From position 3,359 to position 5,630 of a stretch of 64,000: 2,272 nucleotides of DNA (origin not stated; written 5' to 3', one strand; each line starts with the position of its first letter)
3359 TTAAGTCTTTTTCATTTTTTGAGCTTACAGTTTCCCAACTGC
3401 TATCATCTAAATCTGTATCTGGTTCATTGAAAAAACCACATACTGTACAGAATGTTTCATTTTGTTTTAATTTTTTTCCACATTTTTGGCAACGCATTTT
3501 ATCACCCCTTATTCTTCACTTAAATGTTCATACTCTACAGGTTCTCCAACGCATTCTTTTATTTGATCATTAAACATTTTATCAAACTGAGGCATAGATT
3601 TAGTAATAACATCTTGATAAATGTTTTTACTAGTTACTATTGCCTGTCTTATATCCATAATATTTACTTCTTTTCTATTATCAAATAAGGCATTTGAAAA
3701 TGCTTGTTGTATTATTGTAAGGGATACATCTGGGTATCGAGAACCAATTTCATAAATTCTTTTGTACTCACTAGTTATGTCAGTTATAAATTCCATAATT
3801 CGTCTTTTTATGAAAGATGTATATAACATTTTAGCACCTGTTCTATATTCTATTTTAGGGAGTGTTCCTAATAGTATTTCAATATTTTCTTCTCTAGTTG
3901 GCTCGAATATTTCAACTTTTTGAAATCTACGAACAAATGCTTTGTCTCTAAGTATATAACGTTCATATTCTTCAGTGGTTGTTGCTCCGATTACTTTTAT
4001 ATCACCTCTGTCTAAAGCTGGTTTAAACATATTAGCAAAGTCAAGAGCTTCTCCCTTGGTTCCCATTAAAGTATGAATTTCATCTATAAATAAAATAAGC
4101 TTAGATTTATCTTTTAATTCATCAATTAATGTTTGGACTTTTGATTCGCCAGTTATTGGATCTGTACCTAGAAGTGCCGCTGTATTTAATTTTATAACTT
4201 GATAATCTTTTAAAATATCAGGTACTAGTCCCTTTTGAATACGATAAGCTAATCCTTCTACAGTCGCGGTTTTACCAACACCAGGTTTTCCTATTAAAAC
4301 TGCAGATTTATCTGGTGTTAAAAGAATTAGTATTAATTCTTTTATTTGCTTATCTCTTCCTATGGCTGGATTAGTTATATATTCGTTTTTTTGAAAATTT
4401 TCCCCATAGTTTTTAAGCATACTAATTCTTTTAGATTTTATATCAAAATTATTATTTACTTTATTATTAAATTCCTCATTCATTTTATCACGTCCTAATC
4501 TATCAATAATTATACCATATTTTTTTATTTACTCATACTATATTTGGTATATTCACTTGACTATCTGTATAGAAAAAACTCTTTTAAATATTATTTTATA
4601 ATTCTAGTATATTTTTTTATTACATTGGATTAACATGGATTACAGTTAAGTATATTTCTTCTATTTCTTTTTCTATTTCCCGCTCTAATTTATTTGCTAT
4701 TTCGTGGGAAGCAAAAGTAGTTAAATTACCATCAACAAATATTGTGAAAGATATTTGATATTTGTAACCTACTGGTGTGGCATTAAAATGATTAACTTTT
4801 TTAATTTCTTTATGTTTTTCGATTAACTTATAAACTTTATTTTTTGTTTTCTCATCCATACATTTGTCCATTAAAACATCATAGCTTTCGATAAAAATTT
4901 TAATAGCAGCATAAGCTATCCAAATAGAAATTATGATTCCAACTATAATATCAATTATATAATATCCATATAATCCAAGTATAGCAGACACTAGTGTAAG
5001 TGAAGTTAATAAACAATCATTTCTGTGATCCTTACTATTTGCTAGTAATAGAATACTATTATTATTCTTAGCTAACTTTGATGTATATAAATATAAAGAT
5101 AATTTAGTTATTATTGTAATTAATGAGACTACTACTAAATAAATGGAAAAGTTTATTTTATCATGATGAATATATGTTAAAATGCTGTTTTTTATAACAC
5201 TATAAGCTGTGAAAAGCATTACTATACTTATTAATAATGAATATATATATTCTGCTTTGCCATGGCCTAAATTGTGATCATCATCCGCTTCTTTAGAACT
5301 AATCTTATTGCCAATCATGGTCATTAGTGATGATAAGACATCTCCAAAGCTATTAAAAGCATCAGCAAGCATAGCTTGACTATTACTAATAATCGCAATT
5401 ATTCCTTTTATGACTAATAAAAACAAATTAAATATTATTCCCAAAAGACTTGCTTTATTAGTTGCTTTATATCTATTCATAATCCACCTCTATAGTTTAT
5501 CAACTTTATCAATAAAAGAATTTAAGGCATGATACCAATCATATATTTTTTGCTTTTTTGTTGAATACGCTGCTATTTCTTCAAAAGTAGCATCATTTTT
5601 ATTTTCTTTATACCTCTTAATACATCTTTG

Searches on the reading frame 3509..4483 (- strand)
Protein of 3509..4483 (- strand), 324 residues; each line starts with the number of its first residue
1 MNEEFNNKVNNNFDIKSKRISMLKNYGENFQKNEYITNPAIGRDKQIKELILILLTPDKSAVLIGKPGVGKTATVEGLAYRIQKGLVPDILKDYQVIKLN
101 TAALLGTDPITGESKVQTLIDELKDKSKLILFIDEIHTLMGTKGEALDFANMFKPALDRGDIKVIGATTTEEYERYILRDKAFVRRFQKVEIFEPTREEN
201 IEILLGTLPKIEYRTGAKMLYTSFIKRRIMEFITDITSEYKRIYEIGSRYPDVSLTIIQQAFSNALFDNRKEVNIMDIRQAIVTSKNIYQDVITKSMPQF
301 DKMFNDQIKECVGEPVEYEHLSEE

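Call 3: search_protein_families(library=pfam, proteins=[window:3509-4483:-], max_evalue=0.1)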
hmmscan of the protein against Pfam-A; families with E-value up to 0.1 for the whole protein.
window:3509-4483:- (324 aa): 15 families
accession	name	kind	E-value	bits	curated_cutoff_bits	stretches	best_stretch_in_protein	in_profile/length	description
PF00004.35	AAA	-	5.3e-14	53.2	21.2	1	62-189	2-125/131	ATPase family associated with various cellular activities (AAA)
PF13191.12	AAA_16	-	1.2e-05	26.3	32.6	1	41-84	3-50/167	AAA ATPase domain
PF05621.17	TniB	-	2.8e-05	24.1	22.4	1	115-193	107-185/189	Bacterial TniB protein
PF13401.12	AAA_22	-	6e-05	23.8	27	1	59-165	6-119/130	AAA domain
PF20720.3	nSTAND3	-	0.00057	20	27.2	1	55-102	14-54/155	Novel STAND NTPase 3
PF07728.20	AAA_5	-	0.0025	18.3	22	1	62-138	3-77/139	AAA domain (dynein-related subfamily)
PF20030.5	bpMoxR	-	0.0047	16.5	27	1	34-83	8-56/205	MoxR domain in the MoxR-vWA-beta-propeller ternary systems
PF07724.20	AAA_2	-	0.0083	16.6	27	1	60-162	5-104/166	AAA domain (Cdc48 subfamily)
PF05783.17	DLIC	-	0.0086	15.4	19.7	1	197-296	218-314/471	Dynein light intermediate chain (DLIC)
PF05496.18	RuvB_N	-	0.017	15.4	27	0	62-147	37-104/159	Holliday junction DNA helicase RuvB P-loop domain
PF12775.13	AAA_7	-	0.019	14.9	25.8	0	47-83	22-58/181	P-loop containing dynein motor region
PF13173.12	AAA_14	-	0.028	14.9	27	1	59-141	3-76/129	AAA domain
PF01637.24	ATPase_2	-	0.035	14.4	33.2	0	113-152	95-138/225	ATPase domain predominantly from Archaea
PF23569.1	NBD_SMAX1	-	0.086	13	27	0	35-104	8-77/212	SMAX1 nucleotide binding domain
PF13245.12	AAA_19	-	0.088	13.4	25.1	0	56-82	9-35/134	AAA domain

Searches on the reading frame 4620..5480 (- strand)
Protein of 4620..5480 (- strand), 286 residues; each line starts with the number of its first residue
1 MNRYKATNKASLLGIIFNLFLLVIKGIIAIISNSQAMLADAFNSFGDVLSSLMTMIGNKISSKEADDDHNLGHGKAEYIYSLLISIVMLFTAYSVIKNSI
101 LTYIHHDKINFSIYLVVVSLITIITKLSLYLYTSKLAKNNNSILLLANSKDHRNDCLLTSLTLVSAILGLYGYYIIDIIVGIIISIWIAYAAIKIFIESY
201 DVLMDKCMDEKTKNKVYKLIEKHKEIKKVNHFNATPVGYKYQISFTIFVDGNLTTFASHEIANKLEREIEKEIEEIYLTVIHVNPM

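Call 3: search_protein_families(library=pfam, proteins=[window:4620-5480:-], max_evalue=0.1)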
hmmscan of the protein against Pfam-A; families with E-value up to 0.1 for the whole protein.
window:4620-5480:- (286 aa): 2 families
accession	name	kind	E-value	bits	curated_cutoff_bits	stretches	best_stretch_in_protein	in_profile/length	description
PF01545.26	Cation_efflux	-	7.6e-41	140.5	26.6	1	12-204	2-198/198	Cation efflux family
PF16916.11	ZT_dimer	-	1e-11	45.1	26.7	1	209-285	2-77/78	Dimerisation domain of Zinc Transporter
